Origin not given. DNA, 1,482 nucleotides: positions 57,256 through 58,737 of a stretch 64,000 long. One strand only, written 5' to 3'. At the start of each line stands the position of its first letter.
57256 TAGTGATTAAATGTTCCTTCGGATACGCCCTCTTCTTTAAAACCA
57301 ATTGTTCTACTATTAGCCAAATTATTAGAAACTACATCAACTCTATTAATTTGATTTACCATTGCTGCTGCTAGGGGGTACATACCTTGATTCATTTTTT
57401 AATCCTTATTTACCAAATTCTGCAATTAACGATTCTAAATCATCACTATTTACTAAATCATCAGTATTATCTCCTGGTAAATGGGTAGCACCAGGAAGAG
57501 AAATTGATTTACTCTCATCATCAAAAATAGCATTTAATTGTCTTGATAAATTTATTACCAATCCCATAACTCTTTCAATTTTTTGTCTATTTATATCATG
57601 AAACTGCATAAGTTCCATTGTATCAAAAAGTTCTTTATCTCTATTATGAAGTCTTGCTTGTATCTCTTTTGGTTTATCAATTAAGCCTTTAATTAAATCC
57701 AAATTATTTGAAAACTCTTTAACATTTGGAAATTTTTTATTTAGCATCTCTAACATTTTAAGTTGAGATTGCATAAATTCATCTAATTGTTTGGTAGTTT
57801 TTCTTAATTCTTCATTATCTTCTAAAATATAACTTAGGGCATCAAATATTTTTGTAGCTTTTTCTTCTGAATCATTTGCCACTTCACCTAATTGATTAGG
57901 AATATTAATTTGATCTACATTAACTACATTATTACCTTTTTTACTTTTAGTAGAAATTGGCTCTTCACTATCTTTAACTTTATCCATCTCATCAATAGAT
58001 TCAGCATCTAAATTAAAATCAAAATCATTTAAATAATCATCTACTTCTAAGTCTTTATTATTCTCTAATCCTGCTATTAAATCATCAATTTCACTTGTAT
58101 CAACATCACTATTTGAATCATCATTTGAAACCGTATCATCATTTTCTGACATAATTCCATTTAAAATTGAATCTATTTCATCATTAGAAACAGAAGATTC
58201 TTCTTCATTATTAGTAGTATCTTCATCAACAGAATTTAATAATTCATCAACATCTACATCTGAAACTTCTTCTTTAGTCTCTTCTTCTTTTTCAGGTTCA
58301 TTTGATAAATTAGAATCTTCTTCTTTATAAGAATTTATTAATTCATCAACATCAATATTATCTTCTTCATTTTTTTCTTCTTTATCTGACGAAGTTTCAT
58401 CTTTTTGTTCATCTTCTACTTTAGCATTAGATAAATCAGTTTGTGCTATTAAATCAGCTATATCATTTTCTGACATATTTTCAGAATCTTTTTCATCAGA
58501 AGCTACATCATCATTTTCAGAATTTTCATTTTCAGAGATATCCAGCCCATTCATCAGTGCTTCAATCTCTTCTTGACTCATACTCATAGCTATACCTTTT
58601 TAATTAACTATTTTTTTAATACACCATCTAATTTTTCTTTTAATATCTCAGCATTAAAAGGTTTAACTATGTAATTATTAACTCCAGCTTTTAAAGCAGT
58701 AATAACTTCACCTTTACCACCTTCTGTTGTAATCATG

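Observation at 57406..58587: CheZ-like phosphatase with an array of six FliM-N-type EIDxLL motifs in its acidic N-terminal half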

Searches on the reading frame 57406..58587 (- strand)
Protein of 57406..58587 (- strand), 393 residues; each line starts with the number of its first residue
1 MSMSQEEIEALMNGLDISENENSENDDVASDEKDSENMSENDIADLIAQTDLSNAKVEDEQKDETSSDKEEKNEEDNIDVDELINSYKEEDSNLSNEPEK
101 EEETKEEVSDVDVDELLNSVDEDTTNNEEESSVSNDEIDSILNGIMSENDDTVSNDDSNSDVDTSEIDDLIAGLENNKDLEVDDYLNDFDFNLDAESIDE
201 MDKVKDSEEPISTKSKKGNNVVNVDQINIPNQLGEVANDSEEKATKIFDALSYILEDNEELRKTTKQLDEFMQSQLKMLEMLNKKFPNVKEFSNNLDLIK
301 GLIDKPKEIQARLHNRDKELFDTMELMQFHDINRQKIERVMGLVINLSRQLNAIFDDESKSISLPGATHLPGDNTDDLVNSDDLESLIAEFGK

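Call 3: search_protein_families(library=pfam, proteins=[window:57406-58587:-], max_evalue=1)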
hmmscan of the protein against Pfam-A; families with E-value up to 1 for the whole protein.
window:57406-58587:- (393 aa): 1 family
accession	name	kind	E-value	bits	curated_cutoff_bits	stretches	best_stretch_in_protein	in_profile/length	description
PF02058.20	Guanylin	-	0.039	14.7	25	1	188-258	6-74/88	Guanylin precursor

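Call 4: search_protein_families(library=ncbifam, proteins=[window:57406-58587:-], max_evalue=1)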
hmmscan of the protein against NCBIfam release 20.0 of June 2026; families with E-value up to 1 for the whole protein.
window:57406-58587:- (393 aa): 1 family
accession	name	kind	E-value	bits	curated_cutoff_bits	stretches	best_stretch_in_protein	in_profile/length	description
NF041271.1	Phos_CheZ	equivalog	2.8e-29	102.3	350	1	222-392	69-240/242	protein phosphatase CheZ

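Call 7: find_homologous_proteins(query=window:57406-58587:-, max_evalue=0.001)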
Query window:57406-58587:- (393 aa): 1366 proteins with E <= 0.001 among 7846 candidates; the best 120 are listed.
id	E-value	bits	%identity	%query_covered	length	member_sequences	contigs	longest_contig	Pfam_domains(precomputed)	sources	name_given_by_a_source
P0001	4.9e-228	774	99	100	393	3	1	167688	PF28017.1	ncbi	-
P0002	1.9e-162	559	70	100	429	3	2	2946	PF28017.1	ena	-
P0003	1.7e-158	546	75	100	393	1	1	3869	PF28017.1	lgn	-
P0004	3.0e-158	545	69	100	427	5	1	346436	PF28017.1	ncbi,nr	ncbi:MAG: hypothetical protein C0626_05500 [Arcobacter sp.]|nr:MAG: hypothetical protein C0626_05500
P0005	9.4e-158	543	69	100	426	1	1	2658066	PF28017.1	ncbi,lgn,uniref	ncbi:MAG: hypothetical protein ACNI28_03435 [Arcobacter sp.]|uniref:hypothetical protein n=1 Tax=Arc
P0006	1.3e-157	543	73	100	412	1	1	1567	PF28017.1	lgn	-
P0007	2.8e-154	532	71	100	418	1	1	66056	PF28017.1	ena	-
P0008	1.7e-146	506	71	100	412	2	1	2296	PF28017.1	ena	-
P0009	4.5e-144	498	69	100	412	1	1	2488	PF28017.1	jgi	jgi:hypothetical protein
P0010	2.6e-140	486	68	100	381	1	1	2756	PF28017.1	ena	-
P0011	6.4e-140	485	68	100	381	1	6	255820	PF28017.1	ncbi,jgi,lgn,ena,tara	jgi:hypothetical protein|tara:strand:+ start:268 stop:1413 length:1146 start_codon:yes stop_codon:ye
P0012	1.3e-137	477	67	100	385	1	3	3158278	PF28017.1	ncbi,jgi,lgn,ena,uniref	ncbi:hypothetical protein LXN10_03185 [Arcobacter sp. KX21116]|jgi:hypothetical protein|uniref:hypot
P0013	3.4e-137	476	66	100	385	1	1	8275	PF28017.1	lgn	-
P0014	9.7e-136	471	67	100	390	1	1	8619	PF28017.1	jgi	jgi:hypothetical protein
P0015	1.6e-135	470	65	100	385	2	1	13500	PF28017.1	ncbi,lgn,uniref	ncbi:MAG: hypothetical protein WA916_09460 [Arcobacter sp.]|uniref:hypothetical protein n=1 Tax=Arco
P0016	3.7e-134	466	65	100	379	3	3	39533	PF28017.1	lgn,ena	-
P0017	4.8e-133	462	65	100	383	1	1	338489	PF28017.1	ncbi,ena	-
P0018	1.3e-131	457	67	100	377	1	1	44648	PF28017.1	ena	-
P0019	9.5e-102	359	56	100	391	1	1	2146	PF28017.1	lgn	-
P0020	1.9e-101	358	56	100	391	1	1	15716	PF28017.1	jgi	-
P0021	3.6e-91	324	51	100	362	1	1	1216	PF28017.1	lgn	-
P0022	5.4e-89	317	52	100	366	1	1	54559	PF28017.1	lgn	-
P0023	8.9e-88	313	52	100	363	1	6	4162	PF28017.1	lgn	-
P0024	1.6e-84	302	50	100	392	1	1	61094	PF28017.1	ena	-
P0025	4.9e-84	301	48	100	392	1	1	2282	PF28017.1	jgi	-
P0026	1.2e-83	300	50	100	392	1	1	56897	PF28017.1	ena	-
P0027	1.5e-70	257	46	100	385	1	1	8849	PF28017.1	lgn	-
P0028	2.8e-64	236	47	100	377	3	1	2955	PF28017.1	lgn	-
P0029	7.6e-60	221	42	100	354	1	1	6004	PF28017.1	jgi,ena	-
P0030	6.3e-59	218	42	100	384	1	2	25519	PF28017.1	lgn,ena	-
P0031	1.5e-55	207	38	100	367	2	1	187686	PF28017.1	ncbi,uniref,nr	ncbi:hypothetical protein CRV00_03975 [Malaciobacter molluscorum]|uniref:hypothetical protein n=1 Ta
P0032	7.2e-55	205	40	100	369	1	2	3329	PF28017.1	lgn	-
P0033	1.3e-54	204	55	41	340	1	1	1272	PF28017.1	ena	-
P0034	6.3e-54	202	40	100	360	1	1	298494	PF28017.1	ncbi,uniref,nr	ncbi:hypothetical protein CRU98_06160 [Arcobacter sp. CECT 8986]|uniref:hypothetical protein n=1 Tax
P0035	2.0e-53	200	36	100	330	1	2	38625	PF28017.1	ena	-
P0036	2.1e-53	200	40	72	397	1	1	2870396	PF28017.1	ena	-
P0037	2.2e-53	200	37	100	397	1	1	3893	PF28017.1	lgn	-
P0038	2.2e-53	200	34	100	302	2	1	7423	PF28017.1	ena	-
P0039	1.1e-52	198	38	100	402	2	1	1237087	PF28017.1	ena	-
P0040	1.4e-52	197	38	100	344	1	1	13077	PF28017.1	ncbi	-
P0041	1.7e-52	197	52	41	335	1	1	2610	PF28017.1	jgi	jgi:flagellin-specific chaperone FliS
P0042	3.7e-52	196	39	100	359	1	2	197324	PF28017.1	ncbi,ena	-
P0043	4.0e-52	196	39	100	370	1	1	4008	PF28017.1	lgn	-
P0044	5.1e-52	196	39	100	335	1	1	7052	PF28017.1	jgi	-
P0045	6.2e-52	195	38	100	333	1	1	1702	PF28017.1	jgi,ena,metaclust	metaclust:\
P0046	7.0e-52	195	52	42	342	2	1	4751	PF28017.1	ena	-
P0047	1.2e-51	194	38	100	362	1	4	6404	PF28017.1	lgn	-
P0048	1.3e-51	194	38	100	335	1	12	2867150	PF28017.1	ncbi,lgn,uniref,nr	ncbi:hypothetical protein [Malaciobacter mytili]|uniref:Protein phosphatase CheZ n=2 Tax=Malaciobact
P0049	1.4e-51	194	38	100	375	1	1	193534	PF28017.1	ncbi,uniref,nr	ncbi:hypothetical protein [Arcobacter sp. CECT 8985]|uniref:hypothetical protein n=1 Tax=Arcobacter 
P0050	1.4e-51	194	39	100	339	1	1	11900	PF28017.1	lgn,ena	-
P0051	1.5e-51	194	37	100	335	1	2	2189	PF28017.1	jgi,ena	-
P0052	1.6e-51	194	38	100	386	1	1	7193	PF28017.1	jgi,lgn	jgi:uncharacterized protein (UPF0332 family)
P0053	1.6e-51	194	38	100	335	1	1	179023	PF28017.1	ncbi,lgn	-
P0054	1.7e-51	194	39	100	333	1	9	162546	PF28017.1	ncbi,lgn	-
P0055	1.7e-51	194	39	100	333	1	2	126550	PF28017.1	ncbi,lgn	-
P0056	2.4e-51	193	34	100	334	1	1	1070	PF28017.1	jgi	-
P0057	2.6e-51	193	55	41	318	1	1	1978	PF28017.1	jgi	-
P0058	4.1e-51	193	39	100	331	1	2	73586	PF28017.1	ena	-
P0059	5.6e-51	192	47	20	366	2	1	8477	PF28017.1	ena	-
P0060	6.1e-51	192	40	100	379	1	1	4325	PF28017.1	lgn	-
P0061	1.0e-50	191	40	100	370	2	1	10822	PF28017.1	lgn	-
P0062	1.3e-50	191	54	42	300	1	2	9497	PF28017.1,PF04344.19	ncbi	-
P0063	1.4e-50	191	38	100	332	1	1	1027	PF28017.1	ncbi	-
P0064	1.7e-50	191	37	99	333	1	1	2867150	PF28017.1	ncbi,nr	ncbi:hypothetical protein [Malaciobacter mytili]|nr:hypothetical protein [Malaciobacter mytili]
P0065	1.9e-50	190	38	100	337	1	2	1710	PF28017.1,PF04344.19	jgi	-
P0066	4.4e-50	189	39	100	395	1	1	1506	PF28017.1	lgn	-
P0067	5.6e-50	189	38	99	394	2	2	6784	PF28017.1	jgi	jgi:hypothetical protein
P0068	6.4e-50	189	38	100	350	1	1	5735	PF28017.1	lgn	-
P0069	1.2e-49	188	38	100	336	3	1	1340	PF28017.1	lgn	-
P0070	1.5e-49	187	39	100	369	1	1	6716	PF28017.1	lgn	-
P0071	1.5e-49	187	36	100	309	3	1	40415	PF28017.1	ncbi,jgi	-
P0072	2.4e-49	187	37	100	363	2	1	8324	PF28017.1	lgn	-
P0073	5.1e-49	186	39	100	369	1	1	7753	PF28017.1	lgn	-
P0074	7.0e-49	185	37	31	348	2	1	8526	PF28017.1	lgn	-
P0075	9.7e-49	185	35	100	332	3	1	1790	PF28017.1,PF04344.19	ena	-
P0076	1.3e-48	184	41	66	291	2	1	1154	PF28017.1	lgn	-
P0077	1.4e-48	184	36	100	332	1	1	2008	PF28017.1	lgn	-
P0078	1.6e-48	184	36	100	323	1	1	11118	PF28017.1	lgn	-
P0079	1.9e-48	184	38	76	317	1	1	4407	PF28017.1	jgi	jgi:hypothetical protein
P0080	2.7e-48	183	38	100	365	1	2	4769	PF28017.1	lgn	-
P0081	2.8e-48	183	39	100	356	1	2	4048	PF28017.1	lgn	-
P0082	2.9e-48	183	38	100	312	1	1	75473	PF28017.1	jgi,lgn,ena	-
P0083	5.0e-48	182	36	100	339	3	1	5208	PF28017.1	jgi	-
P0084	6.8e-48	182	40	100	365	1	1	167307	PF28017.1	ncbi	-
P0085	9.9e-48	182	38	100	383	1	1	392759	PF28017.1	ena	-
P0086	1.8e-47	181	46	58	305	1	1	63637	PF28017.1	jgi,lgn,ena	-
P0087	3.2e-47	180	42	59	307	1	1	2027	PF28017.1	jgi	jgi:flagellin-specific chaperone FliS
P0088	7.1e-47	179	39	100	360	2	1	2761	PF28017.1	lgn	-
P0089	1.1e-46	178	37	100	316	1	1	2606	PF28017.1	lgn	-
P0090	1.2e-46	178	37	100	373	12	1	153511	PF28017.1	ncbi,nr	ncbi:hypothetical protein CRU96_01355 [Malaciobacter halophilus]|nr:hypothetical protein [Malaciobac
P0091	1.7e-46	177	37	100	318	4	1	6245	PF28017.1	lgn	-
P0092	2.4e-46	177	35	100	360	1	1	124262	PF28017.1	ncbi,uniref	ncbi:hypothetical protein OZZ08_02980 [Malaciobacter mytili]|uniref:hypothetical protein n=1 Tax=Mal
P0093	3.1e-46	177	38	99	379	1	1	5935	PF28017.1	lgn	-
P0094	3.6e-46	176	35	99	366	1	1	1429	PF28017.1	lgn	-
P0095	3.7e-46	176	37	100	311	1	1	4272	PF28017.1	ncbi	-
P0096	4.6e-46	176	39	100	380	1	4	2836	PF28017.1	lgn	-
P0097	5.3e-46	176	35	100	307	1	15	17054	PF28017.1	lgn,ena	-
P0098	9.1e-46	175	39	100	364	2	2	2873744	PF28017.1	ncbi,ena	-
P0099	1.3e-45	175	36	100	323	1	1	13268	PF28017.1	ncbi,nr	ncbi:MAG: hypothetical protein U9N30_03165 [Campylobacterota bacterium]|nr:hypothetical protein [Cam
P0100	1.4e-45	174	39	99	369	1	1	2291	PF28017.1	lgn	-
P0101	1.7e-45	174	39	100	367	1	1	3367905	PF28017.1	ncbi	ncbi:hypothetical protein ACMC56_13560 [Campylobacterota bacterium DY0563]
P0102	1.8e-45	174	37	99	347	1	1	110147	PF28017.1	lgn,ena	-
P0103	1.9e-45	174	40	72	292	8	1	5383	PF28017.1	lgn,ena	-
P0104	2.0e-45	174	40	100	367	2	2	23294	PF28017.1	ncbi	-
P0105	2.4e-45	174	36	100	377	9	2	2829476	PF28017.1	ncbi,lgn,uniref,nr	ncbi:hypothetical protein CPG37_06470 [Malaciobacter canalis]|uniref:Chemotaxis protein n=1 Tax=Mala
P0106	3.1e-45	173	40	100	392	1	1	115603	PF28017.1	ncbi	-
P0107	3.2e-45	173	37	99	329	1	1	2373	PF28017.1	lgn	-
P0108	3.4e-45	173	36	99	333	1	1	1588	PF28017.1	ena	-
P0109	4.0e-45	173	38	100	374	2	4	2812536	PF28017.1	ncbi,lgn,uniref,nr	ncbi:hypothetical protein CP960_12475 [Malaciobacter halophilus]|uniref:Chemotaxis protein n=1 Tax=M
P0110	4.3e-45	173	36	99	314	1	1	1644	PF28017.1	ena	-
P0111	4.8e-45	173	38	100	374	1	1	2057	PF28017.1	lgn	-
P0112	5.1e-45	173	36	100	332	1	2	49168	PF28017.1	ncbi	-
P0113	6.2e-45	172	52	41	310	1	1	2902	PF28017.1,PF04344.19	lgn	-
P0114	8.9e-45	172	46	50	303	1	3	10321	PF28017.1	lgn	-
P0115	9.0e-45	172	47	50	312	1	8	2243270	PF28017.1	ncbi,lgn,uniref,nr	ncbi:hypothetical protein [Arcobacter sp. FWKO B]|uniref:hypothetical protein n=1 Tax=Arcobacter sp.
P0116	1.0e-44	172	39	74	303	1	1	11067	PF28017.1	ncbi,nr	ncbi:MAG: hypothetical protein U9R16_07025 [Campylobacterota bacterium]|nr:hypothetical protein [Cam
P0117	1.0e-44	172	38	100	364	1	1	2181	PF28017.1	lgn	-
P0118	1.4e-44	171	36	100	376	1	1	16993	PF28017.1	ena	-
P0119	1.5e-44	171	33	100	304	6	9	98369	PF28017.1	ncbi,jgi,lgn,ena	-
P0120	2.3e-44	170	36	75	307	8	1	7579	PF28017.1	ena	-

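Call 30: search_solved_structures(query=A2, max_evalue=10, show_alignments=3)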
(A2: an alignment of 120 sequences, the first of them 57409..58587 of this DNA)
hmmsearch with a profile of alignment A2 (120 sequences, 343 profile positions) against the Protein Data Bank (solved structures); distinct sequences matched with E-value up to 10: 10.
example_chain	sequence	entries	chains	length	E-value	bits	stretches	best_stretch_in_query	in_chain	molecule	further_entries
8x6g_H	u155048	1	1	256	0.047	16.5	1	237-278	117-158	RNA polymerase sigma factor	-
1kmi_Z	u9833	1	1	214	0.4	13.4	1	245-303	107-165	Chemotaxis protein cheZ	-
1yuw_A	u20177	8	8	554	0.63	12.8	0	62-132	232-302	Heat shock cognate 71 kDa protein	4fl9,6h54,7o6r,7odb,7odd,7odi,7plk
6t3z_A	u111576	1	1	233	0.71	12.6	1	273-302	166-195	Nuclear egress protein 2,Nuclear egress protein 1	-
2x49_A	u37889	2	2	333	0.76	12.5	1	192-271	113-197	INVASION PROTEIN INVA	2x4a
7t7i_A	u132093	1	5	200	0.91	12.3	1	272-301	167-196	Nuclear egress protein 2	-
3c7n_B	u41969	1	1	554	1.3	11.7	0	62-132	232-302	Heat shock cognate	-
6zu5_LQ0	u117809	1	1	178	1.4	11.6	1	153-211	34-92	eL18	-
8boq_C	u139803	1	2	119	1.8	11.3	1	2-16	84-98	Nitrogenase iron-iron protein delta chain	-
25vf_A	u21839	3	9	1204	6.4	9.5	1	48-140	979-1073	F2-pyocin-tail-fiber | tail fiber protein of F2-pyocin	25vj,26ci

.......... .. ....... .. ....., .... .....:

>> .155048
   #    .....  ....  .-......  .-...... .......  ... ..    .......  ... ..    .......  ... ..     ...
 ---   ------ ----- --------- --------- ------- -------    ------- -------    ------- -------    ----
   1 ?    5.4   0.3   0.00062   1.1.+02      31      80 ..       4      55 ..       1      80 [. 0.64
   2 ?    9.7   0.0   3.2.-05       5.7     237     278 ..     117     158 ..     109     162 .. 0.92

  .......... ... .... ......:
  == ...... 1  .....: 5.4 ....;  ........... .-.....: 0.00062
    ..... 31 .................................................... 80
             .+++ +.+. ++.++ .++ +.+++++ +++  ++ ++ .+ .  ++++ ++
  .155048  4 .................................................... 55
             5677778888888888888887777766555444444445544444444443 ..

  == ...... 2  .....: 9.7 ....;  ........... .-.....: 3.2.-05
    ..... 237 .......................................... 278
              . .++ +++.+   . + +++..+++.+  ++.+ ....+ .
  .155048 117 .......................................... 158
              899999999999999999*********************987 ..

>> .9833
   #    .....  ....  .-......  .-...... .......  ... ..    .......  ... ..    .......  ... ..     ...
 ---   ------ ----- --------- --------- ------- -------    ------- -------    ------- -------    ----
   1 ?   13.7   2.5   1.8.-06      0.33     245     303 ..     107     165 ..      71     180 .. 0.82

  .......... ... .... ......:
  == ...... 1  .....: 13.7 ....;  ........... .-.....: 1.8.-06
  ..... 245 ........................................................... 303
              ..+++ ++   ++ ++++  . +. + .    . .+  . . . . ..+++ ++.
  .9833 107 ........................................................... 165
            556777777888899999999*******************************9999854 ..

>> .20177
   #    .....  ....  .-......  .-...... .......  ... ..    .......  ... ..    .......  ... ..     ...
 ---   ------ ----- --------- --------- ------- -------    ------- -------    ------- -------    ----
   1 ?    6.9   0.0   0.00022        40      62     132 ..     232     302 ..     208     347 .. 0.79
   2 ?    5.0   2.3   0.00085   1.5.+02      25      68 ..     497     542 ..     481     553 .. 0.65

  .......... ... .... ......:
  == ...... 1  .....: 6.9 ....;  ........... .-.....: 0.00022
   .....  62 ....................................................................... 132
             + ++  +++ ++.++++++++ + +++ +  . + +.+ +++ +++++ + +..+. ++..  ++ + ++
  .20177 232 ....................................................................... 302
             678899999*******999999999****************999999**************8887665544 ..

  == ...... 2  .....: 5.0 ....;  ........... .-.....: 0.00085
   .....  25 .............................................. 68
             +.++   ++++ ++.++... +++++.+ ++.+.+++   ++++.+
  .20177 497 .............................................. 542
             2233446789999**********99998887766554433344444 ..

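Call 38: predict_structure(alignment_id=A2)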
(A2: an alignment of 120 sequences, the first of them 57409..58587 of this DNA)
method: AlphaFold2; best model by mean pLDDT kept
length: 393 residues; sequences in the alignment: 120
mean_pLDDT: 65.1   pTM: 0.35
mean pLDDT of the five models: 65.1, 61.4, 60.6, 60.0, 59.8
residues with pLDDT >= 90: 77; 70-90: 107; 50-70: 75; < 50: 134
segments of 3 or more residues with pLDDT < 50: 15-36, 56-77, 91-109, 123-132, 148-161, 182-200, 202-209, 211-219, 363-367
pLDDT, mean of each block of 10 residues (from residue 1): 74 54 34 52 83 49 33 45 71 38 39 72 42 64 60 36 70 60 45 46 41 40 60 74 89 95 96 94 90 91 94 95 91 89 86 68 49 57 76 69
secondary structure, 60 per line:
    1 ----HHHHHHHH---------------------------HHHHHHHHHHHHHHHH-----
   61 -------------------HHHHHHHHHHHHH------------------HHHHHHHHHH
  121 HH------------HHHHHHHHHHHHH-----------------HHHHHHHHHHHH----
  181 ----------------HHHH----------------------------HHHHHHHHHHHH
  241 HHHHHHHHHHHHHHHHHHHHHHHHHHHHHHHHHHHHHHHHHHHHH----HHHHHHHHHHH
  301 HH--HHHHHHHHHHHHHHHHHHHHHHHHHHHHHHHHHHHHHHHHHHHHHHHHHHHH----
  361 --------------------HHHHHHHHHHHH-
elements in order: H5-12 H40-55 H80-92 H111-122 H135-147 H165-176 H197-200 H229-285 H290-302 H305-356 H381-392

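Call 41: fold_search(model_id=the predicted structure, library=pdb)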
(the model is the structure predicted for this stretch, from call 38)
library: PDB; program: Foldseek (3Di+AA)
matches with E <= 10: 339; with E <= 0.001: 0
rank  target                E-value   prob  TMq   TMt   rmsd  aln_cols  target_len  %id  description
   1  7dco_L                4.5e-01  0.11  0.13  0.12  52.8       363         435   13  Cryo-EM structure of the activated spliceosome (Bact complex) at an atomic resolution of 2.5 angstrom (released 2021-03-17)
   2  6z6f_C                4.7e-01  0.85  0.26  0.19   4.9       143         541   20  HDAC-PC (released 2021-02-17)
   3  5sxf_B                5.7e-01  0.94  0.26  0.50   4.8       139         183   13  Crystal Structure of PI3Kalpha in complex with fragment 9 (released 2017-02-15)
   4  6zbc_D                6.0e-01  0.30  0.20  0.32  26.5       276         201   11  Merozoite surface protein 1 (MSP-1) from Plasmodium falciparum, main conformation (released 2021-05-19)
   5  3zx6_B                6.4e-01  0.47  0.17  0.21  15.5       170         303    8  Structure of Hamp(AF1503)-Tsr fusion - Hamp (A291V) mutant (released 2012-02-29)
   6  4jps_B                6.4e-01  0.30  0.15  0.25  13.8       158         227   13  Co-crystal Structures of the Lipid Kinase PI3K alpha with Pan and Isoform Selective Inhibitors (released 2014-04-02)
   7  6mdm_H                6.4e-01  0.28  0.16  0.38  36.5       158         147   14  The 20S supercomplex engaging the SNAP-25 N-terminus (class 1) (released 2018-09-19)
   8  7aal_A                7.7e-01  0.57  0.22  0.27  16.2       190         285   12  Crystal structure of the F-BAR domain of PSTIPIP1, G258A mutant (released 2022-02-23)
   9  8tsb_B                7.7e-01  0.38  0.19  0.25   7.3       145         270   12  Human PI3K p85alpha/p110alpha bound to compound 2 (released 2023-11-22)
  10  4waf_B                8.7e-01  0.89  0.28  0.41   5.2       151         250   13  Crystal Structure of a novel tetrahydropyrazolo[1,5-a]pyrazine in an engineered PI3K alpha (released 2014-12-31)
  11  8ts7_B                9.2e-01  0.33  0.19  0.24  10.5       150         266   11  Human PI3K p85alpha/p110alpha (released 2023-11-22)
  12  8sbj_B                1.0e+00  0.35  0.19  0.25   7.6       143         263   11  Co-structure Phosphatidylinositol 4,5-bisphosphate 3-kinase catalytic subunit alpha isoform complexed with brain penet (released 2023-07-19)
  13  8i7r_B4               1.0e+00  0.30  0.25  0.30  50.7       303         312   12  In situ structure of axonemal doublet microtubules in mouse sperm with 48-nm repeat (released 2023-10-11)
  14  6zbf_D                1.0e+00  0.20  0.20  0.31  26.6       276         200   10  Merozoite surface protein 1 (MSP-1) from Plasmodium falciparum, alternative conformation 3 (released 2021-05-19)
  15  5sxj_B                1.1e+00  0.87  0.26  0.44   4.6       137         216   12  Crystal Structure of PI3Kalpha in complex with fragment 29 (released 2017-02-15)
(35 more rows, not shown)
